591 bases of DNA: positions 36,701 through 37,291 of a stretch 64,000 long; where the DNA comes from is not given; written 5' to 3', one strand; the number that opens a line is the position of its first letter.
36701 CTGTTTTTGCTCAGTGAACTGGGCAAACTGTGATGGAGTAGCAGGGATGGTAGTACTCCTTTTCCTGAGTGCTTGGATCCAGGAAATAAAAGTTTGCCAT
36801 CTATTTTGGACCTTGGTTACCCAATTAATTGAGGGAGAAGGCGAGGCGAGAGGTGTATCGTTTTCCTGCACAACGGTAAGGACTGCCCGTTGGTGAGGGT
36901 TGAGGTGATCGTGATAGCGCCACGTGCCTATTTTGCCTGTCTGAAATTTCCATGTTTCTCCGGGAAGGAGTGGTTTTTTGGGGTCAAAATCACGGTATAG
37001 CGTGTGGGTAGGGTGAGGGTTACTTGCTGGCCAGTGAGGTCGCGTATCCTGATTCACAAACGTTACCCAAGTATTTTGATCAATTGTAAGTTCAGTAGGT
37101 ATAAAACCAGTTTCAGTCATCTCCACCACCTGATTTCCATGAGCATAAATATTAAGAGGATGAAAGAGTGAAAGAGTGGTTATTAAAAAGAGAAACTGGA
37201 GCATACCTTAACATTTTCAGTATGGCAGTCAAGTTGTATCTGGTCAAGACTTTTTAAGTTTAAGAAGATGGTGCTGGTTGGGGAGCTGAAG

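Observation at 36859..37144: Cupredoxin-like N-terminal domains in which the type-1 copper Cys is replaced by Asp (HDH instead of HC..H..M)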

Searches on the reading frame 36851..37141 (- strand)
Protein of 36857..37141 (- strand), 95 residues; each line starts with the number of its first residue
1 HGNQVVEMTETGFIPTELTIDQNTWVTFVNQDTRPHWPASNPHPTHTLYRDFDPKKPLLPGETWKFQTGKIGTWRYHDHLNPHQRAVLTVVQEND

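Call 5: search_solved_structures(query=window:36857-37141:-, max_evalue=10, show_alignments=3)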
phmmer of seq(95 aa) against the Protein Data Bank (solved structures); distinct sequences matched with E-value up to 10: 84 (the best 60 are shown).
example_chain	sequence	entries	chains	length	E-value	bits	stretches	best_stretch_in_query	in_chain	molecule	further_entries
6vox_A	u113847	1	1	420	0.016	18.5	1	16-83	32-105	Copper oxidase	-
1v10_A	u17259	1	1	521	0.027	17.8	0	50-82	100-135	LACCASE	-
4jhu_A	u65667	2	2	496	0.037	17.4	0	48-94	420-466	LACCASE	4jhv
8iuf_AL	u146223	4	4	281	0.045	17.1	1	34-57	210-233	NDUFA12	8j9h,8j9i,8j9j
2qt6_A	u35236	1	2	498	0.089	16.1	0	63-93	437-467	Laccase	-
5fc9_A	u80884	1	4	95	0.14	15.5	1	7-90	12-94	Blue (Type 1) copper domain protein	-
2zwn_A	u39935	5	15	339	0.15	15.4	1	55-85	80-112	two-domain type laccase | Multicopper oxidase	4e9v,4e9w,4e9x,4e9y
7puh_A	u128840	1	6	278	0.15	15.4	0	49-80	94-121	Two-domain laccase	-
5nq7_A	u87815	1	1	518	0.16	15.3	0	62-93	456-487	Laccase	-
7pu0_A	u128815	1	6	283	0.16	15.3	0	49-80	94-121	Two-domain laccase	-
4n8u_A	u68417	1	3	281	0.17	15.2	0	62-80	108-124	Multicopper oxidase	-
7ptm_A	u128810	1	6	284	0.18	15.1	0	49-80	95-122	Two-domain laccase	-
6s0o_B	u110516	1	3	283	0.18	15.1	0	49-80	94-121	Two-domain laccase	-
7pes_A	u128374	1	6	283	0.19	15.1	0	49-80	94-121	Two-domain laccase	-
5nq8_A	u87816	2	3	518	0.19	15.1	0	60-93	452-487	Laccase | Laccase, izoform II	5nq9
3g5w_A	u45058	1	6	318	0.58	13.5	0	57-86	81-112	Multicopper oxidase type 1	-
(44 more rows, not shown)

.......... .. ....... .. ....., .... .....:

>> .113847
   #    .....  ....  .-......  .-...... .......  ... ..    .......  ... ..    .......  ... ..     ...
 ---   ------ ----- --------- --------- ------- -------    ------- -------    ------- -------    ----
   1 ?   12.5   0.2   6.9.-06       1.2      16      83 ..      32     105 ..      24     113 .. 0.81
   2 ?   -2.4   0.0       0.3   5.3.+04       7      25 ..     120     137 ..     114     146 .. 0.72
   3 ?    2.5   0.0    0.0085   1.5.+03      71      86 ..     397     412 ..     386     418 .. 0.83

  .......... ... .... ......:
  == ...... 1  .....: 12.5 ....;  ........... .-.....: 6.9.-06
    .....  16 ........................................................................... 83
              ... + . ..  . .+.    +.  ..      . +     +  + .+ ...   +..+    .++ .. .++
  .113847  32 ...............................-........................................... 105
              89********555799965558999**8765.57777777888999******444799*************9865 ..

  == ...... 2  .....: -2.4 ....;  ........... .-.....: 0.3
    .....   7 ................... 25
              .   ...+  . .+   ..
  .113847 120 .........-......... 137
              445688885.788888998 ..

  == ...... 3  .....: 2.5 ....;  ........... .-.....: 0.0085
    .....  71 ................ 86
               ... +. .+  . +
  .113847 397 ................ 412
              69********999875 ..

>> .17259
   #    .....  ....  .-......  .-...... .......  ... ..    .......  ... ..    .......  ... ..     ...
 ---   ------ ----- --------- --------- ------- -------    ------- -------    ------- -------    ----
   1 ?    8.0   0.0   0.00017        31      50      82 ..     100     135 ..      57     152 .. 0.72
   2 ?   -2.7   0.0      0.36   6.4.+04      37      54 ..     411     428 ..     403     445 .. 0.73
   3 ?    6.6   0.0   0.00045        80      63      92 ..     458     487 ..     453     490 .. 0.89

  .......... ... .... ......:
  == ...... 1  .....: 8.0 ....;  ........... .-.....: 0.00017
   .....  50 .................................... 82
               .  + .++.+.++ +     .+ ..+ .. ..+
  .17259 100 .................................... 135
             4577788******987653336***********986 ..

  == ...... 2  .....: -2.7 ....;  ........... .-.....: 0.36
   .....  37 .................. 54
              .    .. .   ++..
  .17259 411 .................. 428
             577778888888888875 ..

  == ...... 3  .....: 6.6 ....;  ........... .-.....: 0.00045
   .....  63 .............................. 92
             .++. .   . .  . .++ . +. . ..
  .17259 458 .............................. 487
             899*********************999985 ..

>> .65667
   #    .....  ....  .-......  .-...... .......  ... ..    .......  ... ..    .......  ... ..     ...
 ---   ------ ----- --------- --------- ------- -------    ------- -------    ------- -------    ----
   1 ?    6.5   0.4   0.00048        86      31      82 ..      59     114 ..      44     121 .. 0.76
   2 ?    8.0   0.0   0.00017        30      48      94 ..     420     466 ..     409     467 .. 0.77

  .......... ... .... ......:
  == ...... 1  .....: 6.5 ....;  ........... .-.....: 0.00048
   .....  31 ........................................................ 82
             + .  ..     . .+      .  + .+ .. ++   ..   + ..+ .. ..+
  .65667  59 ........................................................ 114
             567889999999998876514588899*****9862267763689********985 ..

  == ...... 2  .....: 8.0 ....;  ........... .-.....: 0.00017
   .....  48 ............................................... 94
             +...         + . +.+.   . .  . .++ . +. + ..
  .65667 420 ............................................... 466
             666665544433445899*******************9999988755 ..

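Call 6: find_homologous_proteins(query=window:36857-37141:-, max_evalue=0.001)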
Query seq(95 aa) (95 aa): 172 proteins with E <= 0.001 among 172 candidates; the best 120 are listed.
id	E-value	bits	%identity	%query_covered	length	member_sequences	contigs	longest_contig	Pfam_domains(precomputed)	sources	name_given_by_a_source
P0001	4.7e-26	109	54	89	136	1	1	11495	PF13473.13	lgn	-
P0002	8.3e-26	108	58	89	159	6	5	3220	PF13473.13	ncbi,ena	-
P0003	1.0e-25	108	51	92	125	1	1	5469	PF13473.13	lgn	-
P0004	1.3e-25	107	53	91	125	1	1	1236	PF13473.13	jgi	jgi:plastocyanin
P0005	3.6e-24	103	51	89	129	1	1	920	PF13473.13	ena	-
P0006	4.9e-24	102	51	91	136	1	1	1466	PF13473.13,PF20944.3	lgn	-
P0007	7.0e-24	102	55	89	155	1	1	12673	PF00127.27,PF13473.13,PF20944.3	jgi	jgi:plastocyanin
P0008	7.6e-24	102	55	89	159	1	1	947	PF00127.27,PF13473.13,PF20944.3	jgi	jgi:plastocyanin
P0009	8.0e-24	102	55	89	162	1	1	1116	PF00127.27,PF13473.13,PF20944.3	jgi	jgi:plastocyanin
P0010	1.0e-23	101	55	89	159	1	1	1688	PF00127.27,PF13473.13,PF20944.3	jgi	jgi:plastocyanin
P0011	1.1e-23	101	51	92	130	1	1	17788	PF13473.13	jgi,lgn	jgi:plastocyanin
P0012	2.3e-23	100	58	81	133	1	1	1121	PF13473.13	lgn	-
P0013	1.2e-22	98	52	89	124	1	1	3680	PF13473.13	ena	-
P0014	2.4e-22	97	52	89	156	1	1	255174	PF13473.13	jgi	jgi:plastocyanin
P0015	8.8e-22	95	52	89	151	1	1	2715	PF00127.27,PF13473.13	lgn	-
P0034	2.3e-19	87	51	89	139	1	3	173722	PF00127.27,PF13473.13,PF20944.3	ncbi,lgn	-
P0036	4.7e-19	86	51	89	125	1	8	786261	PF00127.27,PF13473.13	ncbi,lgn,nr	ncbi:MAG: cupredoxin domain-containing protein [Candidatus Aenigmarchaeota archaeon]|nr:cupredoxin d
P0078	4.2e-16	77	45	83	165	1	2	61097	PF00127.27,PF13473.13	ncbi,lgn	-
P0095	3.8e-15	74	43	91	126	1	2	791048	PF13473.13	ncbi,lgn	-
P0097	4.6e-15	73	42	93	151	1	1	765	PF00127.27,PF13473.13,PF00535.33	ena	-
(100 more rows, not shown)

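Call 20: search_solved_structures(query=A3, max_evalue=1, show_alignments=5)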
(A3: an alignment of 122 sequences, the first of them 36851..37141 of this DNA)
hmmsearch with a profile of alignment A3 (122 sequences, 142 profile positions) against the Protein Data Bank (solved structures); distinct sequences matched with E-value up to 1: 143 (the best 60 are shown).
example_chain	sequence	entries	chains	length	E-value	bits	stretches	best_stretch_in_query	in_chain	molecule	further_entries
9cck_A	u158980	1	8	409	3.5e-12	49.5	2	55-138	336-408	Copper-containing nitrite reductase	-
1sfd_A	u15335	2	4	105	3.8e-11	46.2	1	43-139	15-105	Amicyanin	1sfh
1sf3_A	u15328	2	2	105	1e-10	44.8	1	43-139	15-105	Amicyanin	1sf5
2qdv_A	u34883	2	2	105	1.5e-10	44.2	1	43-139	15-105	Amicyanin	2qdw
1aac_A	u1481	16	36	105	2.4e-10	43.6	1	43-139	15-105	AMICYANIN | PROTEIN (AMICYANIN)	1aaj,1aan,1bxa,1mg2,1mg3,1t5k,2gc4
4p5r_A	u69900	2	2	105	2.4e-10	43.6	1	43-139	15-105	Amicyanin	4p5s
1mda_A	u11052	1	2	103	2.5e-10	43.5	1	43-139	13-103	AMICYANIN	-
3ie9_A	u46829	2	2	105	2.6e-10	43.5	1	43-139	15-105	Amicyanin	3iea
2idt_A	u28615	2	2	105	4.4e-10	42.7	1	43-139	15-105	Amicyanin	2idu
3rym_A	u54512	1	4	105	4.8e-10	42.6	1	43-139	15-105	Amicyanin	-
2idq_A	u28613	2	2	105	5.1e-10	42.5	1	43-139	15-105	Amicyanin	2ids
2gb2_A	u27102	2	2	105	6.3e-10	42.2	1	43-139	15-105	Amicyanin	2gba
3ply_A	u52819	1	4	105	2.6e-09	40.2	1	43-139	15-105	Amicyanin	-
3c75_A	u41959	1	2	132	1.1e-08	38.2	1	14-139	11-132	Amicyanin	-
6hbe_A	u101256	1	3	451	1.2e-08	38.1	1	49-139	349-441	Copper-containing nitrite reductase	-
5fc9_A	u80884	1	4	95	3.7e-07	33.3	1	57-138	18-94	Blue (Type 1) copper domain protein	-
3g5w_A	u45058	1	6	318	0.0033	20.5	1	101-133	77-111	Multicopper oxidase type 1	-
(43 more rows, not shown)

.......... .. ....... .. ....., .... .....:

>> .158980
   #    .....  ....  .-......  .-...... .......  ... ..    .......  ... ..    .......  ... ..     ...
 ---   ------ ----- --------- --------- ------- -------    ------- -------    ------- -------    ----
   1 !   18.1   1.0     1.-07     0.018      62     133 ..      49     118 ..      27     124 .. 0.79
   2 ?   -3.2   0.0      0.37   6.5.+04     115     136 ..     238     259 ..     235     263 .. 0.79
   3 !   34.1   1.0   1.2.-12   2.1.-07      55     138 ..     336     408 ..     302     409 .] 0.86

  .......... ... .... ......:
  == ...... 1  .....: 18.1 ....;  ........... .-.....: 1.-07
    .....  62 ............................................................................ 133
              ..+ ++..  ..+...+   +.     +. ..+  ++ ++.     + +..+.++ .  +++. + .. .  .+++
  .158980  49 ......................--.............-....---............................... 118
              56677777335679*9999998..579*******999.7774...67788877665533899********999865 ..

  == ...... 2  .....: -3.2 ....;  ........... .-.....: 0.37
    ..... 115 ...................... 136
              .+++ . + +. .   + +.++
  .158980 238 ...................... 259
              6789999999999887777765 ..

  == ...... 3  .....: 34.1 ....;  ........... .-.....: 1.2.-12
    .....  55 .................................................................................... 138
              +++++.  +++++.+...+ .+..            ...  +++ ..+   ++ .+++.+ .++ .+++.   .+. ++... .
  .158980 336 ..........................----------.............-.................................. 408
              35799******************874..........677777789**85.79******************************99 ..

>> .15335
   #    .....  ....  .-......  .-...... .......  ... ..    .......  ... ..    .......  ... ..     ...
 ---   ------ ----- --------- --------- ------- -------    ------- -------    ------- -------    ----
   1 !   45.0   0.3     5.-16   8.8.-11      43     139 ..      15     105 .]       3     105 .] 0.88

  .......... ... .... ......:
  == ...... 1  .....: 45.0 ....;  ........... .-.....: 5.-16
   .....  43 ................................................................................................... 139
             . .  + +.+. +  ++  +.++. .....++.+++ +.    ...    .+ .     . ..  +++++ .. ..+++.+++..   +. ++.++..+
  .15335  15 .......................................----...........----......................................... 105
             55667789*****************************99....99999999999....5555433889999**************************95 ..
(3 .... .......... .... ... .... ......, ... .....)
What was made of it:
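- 36893..36916 (-): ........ (aa 97-104): Asp99 sits at the type-1 Cys column, flanked by invariant His98 and His100. His104 is specific to the fused family. There are weak matches to the MCO HxH/HCH motifs (calls 5, 20).
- Checked: The family profile matches amicyanin at E 2.4e-10 (call 20).
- It matches the HxH (L2) region of two-domain laccase, ascorbate oxidase and 3g5w at E 1e-3 to 3e-3 (call 20). The HxH motif flanks the Cys column and a His lies a few residues after His1, as in NiR and MCO (calls 5, 20).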

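Call 23: search_protein_families(library=pfam, proteins=[P0007, P0034, P0097], max_evalue=0.001)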
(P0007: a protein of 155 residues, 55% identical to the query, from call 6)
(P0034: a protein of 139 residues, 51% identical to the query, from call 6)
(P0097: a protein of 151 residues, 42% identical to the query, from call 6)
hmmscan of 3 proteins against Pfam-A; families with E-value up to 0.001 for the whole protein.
P0007 (155 aa): 3 families
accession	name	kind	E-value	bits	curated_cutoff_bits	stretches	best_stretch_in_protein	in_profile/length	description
PF13473.12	Cupredoxin_1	-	2.4e-07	31.1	27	1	64-154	19-104/104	Cupredoxin-like domain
PF20944.2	StcE_b-sandwich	-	2.8e-06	27.7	27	0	66-101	35-71/75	Metalloprotease StcE, beta-sandwich domain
PF00127.26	Copper-bind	-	5e-06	27.3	21.2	1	76-154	13-98/99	Copper binding proteins, plastocyanin/azurin family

P0034 (139 aa): 3 families
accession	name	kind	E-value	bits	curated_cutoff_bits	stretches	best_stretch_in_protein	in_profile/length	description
PF13473.12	Cupredoxin_1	-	1.3e-09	38.5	27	1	35-138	14-104/104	Cupredoxin-like domain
PF00127.26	Copper-bind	-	2.7e-06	28.2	21.2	1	46-125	7-83/99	Copper binding proteins, plastocyanin/azurin family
PF20944.2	StcE_b-sandwich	-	8.3e-06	26.2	27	0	39-77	32-71/75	Metalloprotease StcE, beta-sandwich domain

P0097 (151 aa): 4 families
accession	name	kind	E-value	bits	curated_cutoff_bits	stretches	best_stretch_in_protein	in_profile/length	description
PF00535.33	Glycos_transf_2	-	3.3e-10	40.6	23.3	1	9-58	1-46/168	Glycosyl transferase family 2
PF00127.26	Copper-bind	-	2.9e-06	28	21.2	1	52-150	5-98/99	Copper binding proteins, plastocyanin/azurin family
PF13473.12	Cupredoxin_1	-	1.8e-05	25.1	27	1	51-150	20-104/104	Cupredoxin-like domain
PF20944.2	StcE_b-sandwich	-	0.00041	20.8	27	0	43-85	30-71/75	Metalloprotease StcE, beta-sandwich domain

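Call 24: predict_structure(alignment_id=A3)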
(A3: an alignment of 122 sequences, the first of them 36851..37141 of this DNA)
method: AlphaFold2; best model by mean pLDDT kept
length: 97 residues; sequences in the alignment: 122
mean_pLDDT: 90.5   pTM: 0.83
mean pLDDT of the five models: 90.5, 90.2, 90.1, 89.7, 89.4
residues with pLDDT >= 90: 77; 70-90: 9; 50-70: 8; < 50: 3
segments of 3 or more residues with pLDDT < 50: none
pLDDT, mean of each block of 10 residues (from residue 1): 90 97 96 97 68 95 95 95 96 70
secondary structure, 60 per line:
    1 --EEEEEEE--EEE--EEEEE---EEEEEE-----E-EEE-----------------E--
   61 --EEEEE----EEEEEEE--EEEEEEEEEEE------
elements in order: E3-9 E12-14 E17-21 E25-30 E38-40 E63-67 E72-78 E81-91
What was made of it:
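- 36860..37141 (-): Cupredoxin-fold domain of A (aa 22-115). AF2 pLDDT 90.5, eight strands (call 24).
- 37004..37036 (-): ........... (aa 57-67): His57 sits at the type-1 His1 column. His64 and His67 lie in a 6-residue insertion relative to type-1 proteins. This loop has the lowest model confidence (mean pLDDT 68, call 24).
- On Type-1 blue copper proteins (plastocyanin/amicyanin): AF2 pLDDT 90.5 (call 24).
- Other points: the HPTH loop is the least confident part of the model (pLDDT 68, call 24), as expected for a loop ordered by a ligand.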

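Call 27: fold_search(model_id=the predicted structure, library=pdb)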
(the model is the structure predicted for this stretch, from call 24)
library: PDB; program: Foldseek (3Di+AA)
matches with E <= 10: 1241; with E <= 0.001: 328
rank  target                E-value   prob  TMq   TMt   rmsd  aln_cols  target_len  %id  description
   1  5fc9_A                5.4e-08  1.00  0.79  0.81   1.9        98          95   20  Novel Purple Cupredoxin from Nitrosopumilus maritimus (released 2016-05-11)
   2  3cvb_A                2.9e-07  1.00  0.77  0.71   3.1       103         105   20  Regulation of Protein Function: Crystal Packing Interfaces and Conformational Dimerization (released 2008-07-08)
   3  1baw_A                3.2e-07  1.00  0.77  0.71   3.2       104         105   20  PLASTOCYANIN FROM PHORMIDIUM LAMINOSUM (released 1999-03-02)
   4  3cvd_A                3.7e-07  1.00  0.76  0.72   3.3       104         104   20  Regulation of Protein Function: Crystal Packing Interfaces and Conformational Dimerization (released 2008-07-08)
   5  3bqv                  3.9e-07  1.00  0.78  0.72   3.1       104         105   20  Crystal Structure of the double mutant D44A D45A Plastocyanin from Phormidium laminosum (released 2009-01-06)
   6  1pcs                  4.1e-07  1.00  0.77  0.76   2.9        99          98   23  THE 2.15 A CRYSTAL STRUCTURE OF A TRIPLE MUTANT PLASTOCYANIN FROM THE CYANOBACTERIUM SYNECHOCYSTIS SP. PCC 6803 (released 1997-12-17)
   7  6hbe_C                5.2e-07  1.00  0.72  0.17   3.7       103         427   23  Cu-containing nitrite reductase (NirK) from Thermus scotoductus SA-01 (released 2019-01-23)
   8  4r0o_A                7.0e-07  1.00  0.75  0.70   3.2       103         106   20  Crystal structure of PEGylated plastocyanin at 4.2 A resolution (released 2015-10-07)
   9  2w88_A                1.3e-06  1.00  0.76  0.70   3.3       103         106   20  Plastocyanin variant with N-terminal Methionine - open structure (released 2009-10-27)
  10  1m9w_MODEL_1_A        1.3e-06  1.00  0.72  0.71   3.8        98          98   21  Study of electrostatic potential surface distribution using high resolution side-chain conformation determined (released 2002-08-14)
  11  6hbe_A                1.4e-06  1.00  0.74  0.18   3.7       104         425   23  Cu-containing nitrite reductase (NirK) from Thermus scotoductus SA-01 (released 2019-01-23)
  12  1sfd_A                1.4e-06  1.00  0.73  0.67   3.7        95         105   19  oxidized form of amicyanin mutant P94F (released 2004-07-27)
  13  2idq                  1.4e-06  1.00  0.72  0.67   3.7        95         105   19  Structure of M98A mutant of amicyanin, Cu(II) (released 2007-03-13)
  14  1sf3                  1.4e-06  1.00  0.72  0.67   3.7        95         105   19  Structure of the reduced form of the P94A mutant of amicyanin (released 2004-07-27)
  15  2plt                  1.6e-06  1.00  0.76  0.75   3.4        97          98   23  STRUCTURE DETERMINATION OF PLASTOCYANIN FROM A CRYSTAL SPECIMEN WITH HEMIHEDRAL TWINNING FRACTION OF ONE-HALF (released 1993-10-31)
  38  8vuk                  8.1e-06  1.00  0.70  0.75   2.2        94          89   17  The crystal structure of Brucella abortus FtrB at 1.3 Angstrom resolution (released 2025-01-22)
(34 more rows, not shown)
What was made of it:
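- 36860..37141 (-): Foldseek against PDB gives TM 0.79 to 5fc9, then plastocyanin and amicyanin (call 27).
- On Type-1 blue copper proteins (plastocyanin/amicyanin): Foldseek probability 1.0, TM 0.72-0.79 to 5fc9, plastocyanins and amicyanins (call 27).
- Closest known: FtrB / EfeO N-terminal domains. Same: Structural match to FtrB 8vuk at TM 0.70 (call 27).
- Checked: Its best Foldseek hit is 5fc9 (probability 1.0, TM 0.79), followed by plastocyanins and amicyanins (calls 24, 27).
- AF2 pLDDT 90.5 (call 24); Foldseek TM 0.79 to 5fc9, plus plastocyanin and amicyanin (call 27). Foldseek finds FtrB (8vuk) at TM 0.70 (call 27).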
